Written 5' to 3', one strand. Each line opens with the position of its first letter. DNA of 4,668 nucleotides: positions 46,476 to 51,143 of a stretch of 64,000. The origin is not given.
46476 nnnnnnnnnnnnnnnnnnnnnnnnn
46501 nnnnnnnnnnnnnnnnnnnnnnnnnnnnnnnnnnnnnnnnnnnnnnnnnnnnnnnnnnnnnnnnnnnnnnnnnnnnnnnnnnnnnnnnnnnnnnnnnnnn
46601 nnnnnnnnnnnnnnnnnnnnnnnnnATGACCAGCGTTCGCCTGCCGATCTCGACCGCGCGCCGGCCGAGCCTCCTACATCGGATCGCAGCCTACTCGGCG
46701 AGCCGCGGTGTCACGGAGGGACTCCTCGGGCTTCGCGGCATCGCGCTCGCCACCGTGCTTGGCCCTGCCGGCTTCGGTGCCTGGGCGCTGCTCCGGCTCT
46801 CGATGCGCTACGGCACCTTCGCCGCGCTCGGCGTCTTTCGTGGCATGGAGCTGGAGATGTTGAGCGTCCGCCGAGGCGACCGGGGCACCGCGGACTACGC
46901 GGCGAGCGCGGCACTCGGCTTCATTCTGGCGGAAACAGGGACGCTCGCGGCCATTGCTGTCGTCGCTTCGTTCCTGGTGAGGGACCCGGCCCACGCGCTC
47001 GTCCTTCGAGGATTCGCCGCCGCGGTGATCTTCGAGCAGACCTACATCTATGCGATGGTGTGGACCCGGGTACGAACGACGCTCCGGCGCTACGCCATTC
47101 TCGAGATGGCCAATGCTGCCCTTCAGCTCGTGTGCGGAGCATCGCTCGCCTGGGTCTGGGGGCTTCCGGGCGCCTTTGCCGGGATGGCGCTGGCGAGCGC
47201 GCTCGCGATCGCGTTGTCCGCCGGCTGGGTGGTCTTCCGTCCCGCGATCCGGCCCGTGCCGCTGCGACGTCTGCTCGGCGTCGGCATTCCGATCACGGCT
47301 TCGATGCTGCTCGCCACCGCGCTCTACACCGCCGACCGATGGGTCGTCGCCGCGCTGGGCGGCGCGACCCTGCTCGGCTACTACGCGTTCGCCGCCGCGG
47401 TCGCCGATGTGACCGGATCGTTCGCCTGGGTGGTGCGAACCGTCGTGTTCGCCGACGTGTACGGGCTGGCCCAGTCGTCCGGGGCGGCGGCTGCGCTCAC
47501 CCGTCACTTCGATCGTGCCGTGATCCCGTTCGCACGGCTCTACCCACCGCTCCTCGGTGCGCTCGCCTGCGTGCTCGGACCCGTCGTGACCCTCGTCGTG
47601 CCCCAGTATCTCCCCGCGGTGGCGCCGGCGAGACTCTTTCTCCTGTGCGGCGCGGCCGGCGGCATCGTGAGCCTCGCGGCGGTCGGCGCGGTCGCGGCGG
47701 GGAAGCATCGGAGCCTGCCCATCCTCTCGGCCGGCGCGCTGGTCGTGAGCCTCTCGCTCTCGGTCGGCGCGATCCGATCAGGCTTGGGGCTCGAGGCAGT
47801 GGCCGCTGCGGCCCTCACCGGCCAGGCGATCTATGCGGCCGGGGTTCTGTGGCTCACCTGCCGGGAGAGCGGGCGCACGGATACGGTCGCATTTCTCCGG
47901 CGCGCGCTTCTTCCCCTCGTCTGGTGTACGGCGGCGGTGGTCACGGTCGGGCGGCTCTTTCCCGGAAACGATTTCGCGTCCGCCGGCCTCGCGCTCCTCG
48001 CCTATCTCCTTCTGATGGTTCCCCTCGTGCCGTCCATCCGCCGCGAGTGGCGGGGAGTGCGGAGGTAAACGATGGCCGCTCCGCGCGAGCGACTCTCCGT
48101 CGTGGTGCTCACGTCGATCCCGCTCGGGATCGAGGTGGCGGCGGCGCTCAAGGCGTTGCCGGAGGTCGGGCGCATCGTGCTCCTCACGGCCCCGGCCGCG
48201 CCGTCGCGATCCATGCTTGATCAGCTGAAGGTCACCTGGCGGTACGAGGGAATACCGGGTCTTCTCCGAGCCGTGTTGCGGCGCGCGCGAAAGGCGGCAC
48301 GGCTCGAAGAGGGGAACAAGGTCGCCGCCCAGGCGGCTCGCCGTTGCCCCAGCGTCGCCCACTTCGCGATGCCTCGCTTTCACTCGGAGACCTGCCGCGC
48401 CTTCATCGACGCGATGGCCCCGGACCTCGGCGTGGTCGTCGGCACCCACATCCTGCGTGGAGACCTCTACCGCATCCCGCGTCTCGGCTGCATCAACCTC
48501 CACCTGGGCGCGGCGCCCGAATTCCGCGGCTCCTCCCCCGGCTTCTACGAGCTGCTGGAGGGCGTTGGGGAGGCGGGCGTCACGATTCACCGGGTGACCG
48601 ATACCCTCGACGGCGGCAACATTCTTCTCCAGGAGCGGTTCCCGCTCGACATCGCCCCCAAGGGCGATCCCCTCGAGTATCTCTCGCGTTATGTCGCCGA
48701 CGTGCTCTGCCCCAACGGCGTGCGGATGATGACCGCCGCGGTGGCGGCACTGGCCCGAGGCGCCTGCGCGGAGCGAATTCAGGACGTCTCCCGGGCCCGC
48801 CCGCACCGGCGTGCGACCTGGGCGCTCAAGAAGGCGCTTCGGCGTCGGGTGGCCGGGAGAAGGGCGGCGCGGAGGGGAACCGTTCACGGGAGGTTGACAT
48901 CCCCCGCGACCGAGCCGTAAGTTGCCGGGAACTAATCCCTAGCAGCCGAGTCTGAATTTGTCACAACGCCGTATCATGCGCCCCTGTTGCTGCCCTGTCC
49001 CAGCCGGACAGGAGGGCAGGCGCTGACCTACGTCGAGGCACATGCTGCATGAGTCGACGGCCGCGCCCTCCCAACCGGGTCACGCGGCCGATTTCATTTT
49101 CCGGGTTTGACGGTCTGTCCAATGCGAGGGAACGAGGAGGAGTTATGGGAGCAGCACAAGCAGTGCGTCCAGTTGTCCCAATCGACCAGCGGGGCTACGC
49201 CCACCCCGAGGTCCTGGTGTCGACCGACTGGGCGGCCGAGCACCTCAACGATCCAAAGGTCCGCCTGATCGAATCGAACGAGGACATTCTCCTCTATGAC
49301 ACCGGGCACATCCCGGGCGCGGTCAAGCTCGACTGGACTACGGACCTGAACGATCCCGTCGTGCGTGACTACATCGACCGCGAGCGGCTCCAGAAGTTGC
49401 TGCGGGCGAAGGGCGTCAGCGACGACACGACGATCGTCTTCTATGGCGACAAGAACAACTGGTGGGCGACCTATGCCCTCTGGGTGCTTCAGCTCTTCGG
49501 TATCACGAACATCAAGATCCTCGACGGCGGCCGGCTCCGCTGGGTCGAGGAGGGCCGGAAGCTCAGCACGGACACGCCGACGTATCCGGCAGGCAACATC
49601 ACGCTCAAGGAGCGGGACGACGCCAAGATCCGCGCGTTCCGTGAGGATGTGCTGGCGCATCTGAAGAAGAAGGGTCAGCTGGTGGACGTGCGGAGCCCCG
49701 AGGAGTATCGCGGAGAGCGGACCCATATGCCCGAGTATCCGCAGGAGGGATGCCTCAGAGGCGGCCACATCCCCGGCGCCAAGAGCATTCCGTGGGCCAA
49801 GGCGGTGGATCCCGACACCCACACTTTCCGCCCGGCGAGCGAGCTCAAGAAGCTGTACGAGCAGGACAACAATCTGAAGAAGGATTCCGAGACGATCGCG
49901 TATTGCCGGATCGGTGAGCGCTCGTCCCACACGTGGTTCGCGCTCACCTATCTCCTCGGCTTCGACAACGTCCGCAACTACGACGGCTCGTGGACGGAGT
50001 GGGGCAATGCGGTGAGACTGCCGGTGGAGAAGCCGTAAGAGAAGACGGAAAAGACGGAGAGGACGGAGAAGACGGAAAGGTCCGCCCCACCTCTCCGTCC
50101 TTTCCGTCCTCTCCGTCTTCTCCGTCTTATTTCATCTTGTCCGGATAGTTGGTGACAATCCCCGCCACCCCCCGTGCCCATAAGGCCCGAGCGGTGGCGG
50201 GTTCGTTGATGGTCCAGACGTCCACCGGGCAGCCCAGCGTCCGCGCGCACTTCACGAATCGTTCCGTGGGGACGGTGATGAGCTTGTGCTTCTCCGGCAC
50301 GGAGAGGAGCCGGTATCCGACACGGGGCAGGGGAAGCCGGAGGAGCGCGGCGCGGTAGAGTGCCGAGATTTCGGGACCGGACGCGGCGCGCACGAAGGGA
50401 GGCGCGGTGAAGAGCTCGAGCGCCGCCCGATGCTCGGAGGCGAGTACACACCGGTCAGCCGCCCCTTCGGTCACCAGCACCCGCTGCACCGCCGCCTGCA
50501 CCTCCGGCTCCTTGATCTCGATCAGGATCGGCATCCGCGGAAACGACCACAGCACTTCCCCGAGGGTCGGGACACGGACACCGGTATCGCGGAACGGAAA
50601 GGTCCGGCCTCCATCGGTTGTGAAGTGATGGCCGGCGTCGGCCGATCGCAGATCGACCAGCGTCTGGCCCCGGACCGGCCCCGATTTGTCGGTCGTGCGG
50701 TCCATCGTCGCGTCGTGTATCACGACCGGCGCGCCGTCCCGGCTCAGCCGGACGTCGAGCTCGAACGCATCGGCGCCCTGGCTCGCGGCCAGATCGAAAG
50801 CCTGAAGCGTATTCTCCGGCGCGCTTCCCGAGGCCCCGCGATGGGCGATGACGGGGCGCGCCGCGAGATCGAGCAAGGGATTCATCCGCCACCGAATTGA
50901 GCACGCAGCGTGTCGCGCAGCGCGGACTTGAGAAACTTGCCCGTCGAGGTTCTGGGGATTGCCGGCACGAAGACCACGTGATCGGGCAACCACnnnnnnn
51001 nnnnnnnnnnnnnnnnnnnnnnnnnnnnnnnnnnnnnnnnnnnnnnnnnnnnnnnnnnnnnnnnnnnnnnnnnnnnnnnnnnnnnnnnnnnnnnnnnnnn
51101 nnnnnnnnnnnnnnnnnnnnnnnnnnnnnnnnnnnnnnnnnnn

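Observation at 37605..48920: Ten-gene translationally coupled amide-ligase / acyltransferase cluster with exporter and formyltransferase: candidate undescribed biosynthetic system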

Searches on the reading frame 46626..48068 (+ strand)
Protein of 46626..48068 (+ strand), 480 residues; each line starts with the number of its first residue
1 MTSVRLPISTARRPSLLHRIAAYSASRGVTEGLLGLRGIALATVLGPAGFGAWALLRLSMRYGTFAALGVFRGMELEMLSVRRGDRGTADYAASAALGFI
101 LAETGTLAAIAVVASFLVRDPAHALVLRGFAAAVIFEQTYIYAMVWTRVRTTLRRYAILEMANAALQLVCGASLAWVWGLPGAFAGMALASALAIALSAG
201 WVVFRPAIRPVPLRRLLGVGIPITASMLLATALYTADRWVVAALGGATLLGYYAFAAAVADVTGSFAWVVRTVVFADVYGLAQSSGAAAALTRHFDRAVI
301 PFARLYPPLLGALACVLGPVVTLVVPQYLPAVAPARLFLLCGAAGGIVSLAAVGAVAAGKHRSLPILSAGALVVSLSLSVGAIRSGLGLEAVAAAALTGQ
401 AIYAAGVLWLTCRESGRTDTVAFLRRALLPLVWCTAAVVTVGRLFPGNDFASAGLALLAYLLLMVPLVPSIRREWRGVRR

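Call 3: search_protein_families(library=pfam, proteins=[window:46626-48068:+], max_evalue=0.01)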
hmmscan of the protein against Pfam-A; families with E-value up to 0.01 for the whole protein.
window:46626-48068:+ (480 aa): 1 family
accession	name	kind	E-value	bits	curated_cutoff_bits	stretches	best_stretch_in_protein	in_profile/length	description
PF13440.11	Polysacc_synt_3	-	8.4e-05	22.4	23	1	41-325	2-284/293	Polysaccharide biosynthesis protein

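Call 4: search_protein_families(library=ncbifam, proteins=[window:46626-48068:+], max_evalue=0.01)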
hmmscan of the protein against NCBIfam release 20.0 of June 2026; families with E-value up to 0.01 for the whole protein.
window:46626-48068:+ (480 aa): 0 families

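Call 35: search_solved_structures(query=A2, max_evalue=10)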
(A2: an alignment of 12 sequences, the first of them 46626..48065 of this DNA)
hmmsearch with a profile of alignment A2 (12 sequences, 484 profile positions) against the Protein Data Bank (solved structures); distinct sequences matched with E-value up to 10: 1.
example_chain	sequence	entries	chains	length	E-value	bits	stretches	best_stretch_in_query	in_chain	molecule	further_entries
9nh7_E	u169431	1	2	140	1.1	11.5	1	356-441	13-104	VHH_flu_01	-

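Call 51: search_protein_families(library=padloc, proteins=[window:46626-48068:+], max_evalue=0.001)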
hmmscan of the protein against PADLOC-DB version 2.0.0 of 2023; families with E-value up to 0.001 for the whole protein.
window:46626-48068:+ (480 aa): 0 families

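Call 58: search_protein_families(library=pfam, alignment_id=A2, max_evalue=0.01)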
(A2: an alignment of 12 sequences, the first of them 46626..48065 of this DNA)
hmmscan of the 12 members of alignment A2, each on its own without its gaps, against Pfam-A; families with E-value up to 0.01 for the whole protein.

A. member 1, window:46626-48065:+ (480 aa): 1 family
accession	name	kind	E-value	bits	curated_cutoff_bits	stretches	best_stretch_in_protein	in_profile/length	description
PF13440.11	Polysacc_synt_3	-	8.4e-05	22.4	23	1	41-325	2-284/293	Polysaccharide biosynthesis protein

B. families by the number of members that match (of 12 scanned): 2 families
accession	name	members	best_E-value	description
PF13440.11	Polysacc_synt_3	11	2.2e-12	Polysaccharide biosynthesis protein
PF01943.22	Polysacc_synt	4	1.4e-09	Polysaccharide biosynthesis protein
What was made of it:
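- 46626..48068 (+): G9, Wzx/PST-type MOP-family membrane protein (480 aa). Polysacc_synt_3 matches 11 of 12 orthologues and Polysacc_synt matches 4 of 12 (call 58).
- On Wzx/Wzy-dependent polysaccharide locus: Met at family level: 11 of 12 orthologues hit Polysacc_synt_3 and 4 of 12 hit Polysacc_synt (call 58).
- A Wzx/PST-type protein is present (call 58).
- Tried and rejected: G9 was judged from family-wide Pfam hits instead (call 58).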

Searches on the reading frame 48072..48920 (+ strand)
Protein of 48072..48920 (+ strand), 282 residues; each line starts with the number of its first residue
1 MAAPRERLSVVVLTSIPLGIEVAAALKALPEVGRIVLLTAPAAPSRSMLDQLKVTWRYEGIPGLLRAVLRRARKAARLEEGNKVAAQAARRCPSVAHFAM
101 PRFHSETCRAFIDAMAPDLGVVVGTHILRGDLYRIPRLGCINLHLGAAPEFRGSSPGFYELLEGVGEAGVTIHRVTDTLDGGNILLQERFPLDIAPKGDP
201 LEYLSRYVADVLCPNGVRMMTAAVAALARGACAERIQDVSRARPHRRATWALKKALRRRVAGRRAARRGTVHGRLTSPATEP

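Call 3: search_protein_families(library=pfam, proteins=[window:48072-48920:+], max_evalue=0.01)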
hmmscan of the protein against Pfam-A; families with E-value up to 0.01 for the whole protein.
window:48072-48920:+ (282 aa): 1 family
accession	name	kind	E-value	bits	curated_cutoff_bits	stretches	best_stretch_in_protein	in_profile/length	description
PF00551.24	Formyl_trans_N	-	7.6e-16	58.8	26.1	1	93-193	60-157/181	Formyl transferase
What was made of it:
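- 48072..48920 (+): G10, formyltransferase with the catalytic domain only (282 aa). Formyl_trans_N 58.8 bits (call 3).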

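Call 4: search_protein_families(library=ncbifam, proteins=[window:48072-48920:+], max_evalue=0.01)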
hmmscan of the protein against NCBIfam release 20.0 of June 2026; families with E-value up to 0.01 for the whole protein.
window:48072-48920:+ (282 aa): 7 families
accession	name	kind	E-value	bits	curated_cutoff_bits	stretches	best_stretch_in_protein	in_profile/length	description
TIGR00460.1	fmt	equivalog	5.9e-17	61.7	201.5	1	112-239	75-196/315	methionyl-tRNA formyltransferase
NF005998.1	PRK08125.1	equivalog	5.5e-11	41.6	777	1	112-244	71-197/649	bifunctional UDP-4-amino-4-deoxy-L-arabinose formyltransferase/UDP-glucuronic acid oxidase ArnA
NF005414.0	PRK06988.1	equivalog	6.1e-09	35.3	316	1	102-192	63-154/311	formyltransferase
TIGR00639.1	PurN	equivalog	8e-07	28.8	150.1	1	110-204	73-165/192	phosphoribosylglycinamide formyltransferase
NF005755.0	PRK07579.1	equivalog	5.4e-06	26.4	238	1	138-189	86-136/245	dTDP-4-amino-4,6-dideoxyglucose formyltransferase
NF004684.0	PRK06027.1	subfamily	5e-05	23.1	223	1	111-203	160-253/286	formyltetrahydrofolate deformylase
TIGR00655.1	PurU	equivalog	0.0012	18.5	285.95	1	138-194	183-239/280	formyltetrahydrofolate deformylase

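Call 23: search_solved_structures(query=window:48072-48917:+, max_evalue=0.001)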
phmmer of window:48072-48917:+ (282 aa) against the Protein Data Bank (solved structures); distinct sequences matched with E-value up to 0.001: 44.
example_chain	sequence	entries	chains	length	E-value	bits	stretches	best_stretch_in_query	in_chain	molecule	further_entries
5uai_A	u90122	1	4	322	1.5e-11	47.5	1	105-242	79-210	Methionyl-tRNA formyltransferase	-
4iqf_A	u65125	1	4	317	3e-11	46.6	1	113-193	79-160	Methionyl-tRNA formyltransferase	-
5vyr_A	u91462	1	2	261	1.4e-08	37.9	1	97-193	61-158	Gdp-mannose 4,6-dehydratase / gdp-4-amino-4,6-dideoxy-d-mannose formyltransferase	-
5vys_A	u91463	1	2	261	1.4e-08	37.8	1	98-193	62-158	Gdp-mannose 4,6-dehydratase / gdp-4-amino-4,6-dideoxy-d-mannose formyltransferase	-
5vyt_A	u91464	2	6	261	1.9e-08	37.4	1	97-193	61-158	Gdp-mannose 4,6-dehydratase / gdp-4-amino-4,6-dideoxy-d-mannose formyltransferase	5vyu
3q0i_A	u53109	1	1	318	2.6e-08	36.9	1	96-196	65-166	Methionyl-tRNA formyltransferase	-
1fmt_A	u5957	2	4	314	3.3e-08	36.6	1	113-239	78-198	METHIONYL-TRNA FMET FORMYLTRANSFERASE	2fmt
1c3e_A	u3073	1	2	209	1.2e-07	34.7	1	47-197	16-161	GLYCINAMIDE RIBONUCLEOTIDE TRANSFORMYLASE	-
1c2t_A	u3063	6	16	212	1.3e-07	34.7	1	47-197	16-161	GLYCINAMIDE RIBONUCLEOTIDE TRANSFORMYLASE | PHOSPHORIBOSYL-GLYCINAMIDE FORMYLTRANSFERASE | PHOSPHORIBOSYLGLYCINAMIDE FORMYLTRANSFERASE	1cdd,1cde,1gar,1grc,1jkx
2gar_A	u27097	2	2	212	1.9e-07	34.1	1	48-197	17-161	GLYCINAMIDE RIBONUCLEOTIDE TRANSFORMYLASE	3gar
6pih_A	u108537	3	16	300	2.8e-07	33.5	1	115-197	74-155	Bifunctional polymyxin resistance protein ArnA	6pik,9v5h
1yrw_A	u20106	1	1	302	2.9e-07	33.5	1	115-197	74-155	protein ArnA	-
2bln_A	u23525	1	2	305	2.9e-07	33.5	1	115-197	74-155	PROTEIN YFBG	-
5j63_A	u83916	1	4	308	2.9e-07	33.5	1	115-197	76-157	Bifunctional polymyxin resistance protein ArnA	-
3tqq_A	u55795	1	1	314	4.1e-07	33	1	106-212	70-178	Methionyl-tRNA formyltransferase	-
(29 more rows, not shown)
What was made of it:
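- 48072..48920 (+): Closest solved relatives are Met-tRNA formyltransferase, sugar N-formyltransferases and ArnA (call 23).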

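Call 51: search_protein_families(library=padloc, proteins=[window:48072-48920:+], max_evalue=0.001)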
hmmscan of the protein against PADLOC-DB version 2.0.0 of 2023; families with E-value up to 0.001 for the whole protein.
window:48072-48920:+ (282 aa): 0 families

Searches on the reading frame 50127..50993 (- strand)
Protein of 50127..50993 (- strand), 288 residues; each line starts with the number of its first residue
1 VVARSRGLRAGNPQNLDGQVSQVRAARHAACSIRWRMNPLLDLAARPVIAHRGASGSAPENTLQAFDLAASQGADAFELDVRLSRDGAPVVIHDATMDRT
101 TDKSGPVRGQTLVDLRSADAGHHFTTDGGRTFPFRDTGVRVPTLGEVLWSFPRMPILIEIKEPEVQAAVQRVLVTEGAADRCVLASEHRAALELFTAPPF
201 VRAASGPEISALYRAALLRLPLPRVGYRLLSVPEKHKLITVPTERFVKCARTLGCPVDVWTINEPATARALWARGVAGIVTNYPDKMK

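Call 7: search_protein_families(library=pfam, proteins=[window:50127-50993:-], max_evalue=0.01)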
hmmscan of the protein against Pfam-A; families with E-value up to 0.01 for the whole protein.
window:50127-50993:- (288 aa): 2 families
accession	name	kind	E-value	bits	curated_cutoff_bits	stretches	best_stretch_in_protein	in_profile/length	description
PF03009.23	GDPD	-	3e-39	136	23.6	1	51-286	1-244/244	Glycerophosphoryl diester phosphodiesterase family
PF13653.12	GDPD_2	-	8.3e-05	23.4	27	1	257-285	2-30/30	Glycerophosphoryl diester phosphodiesterase family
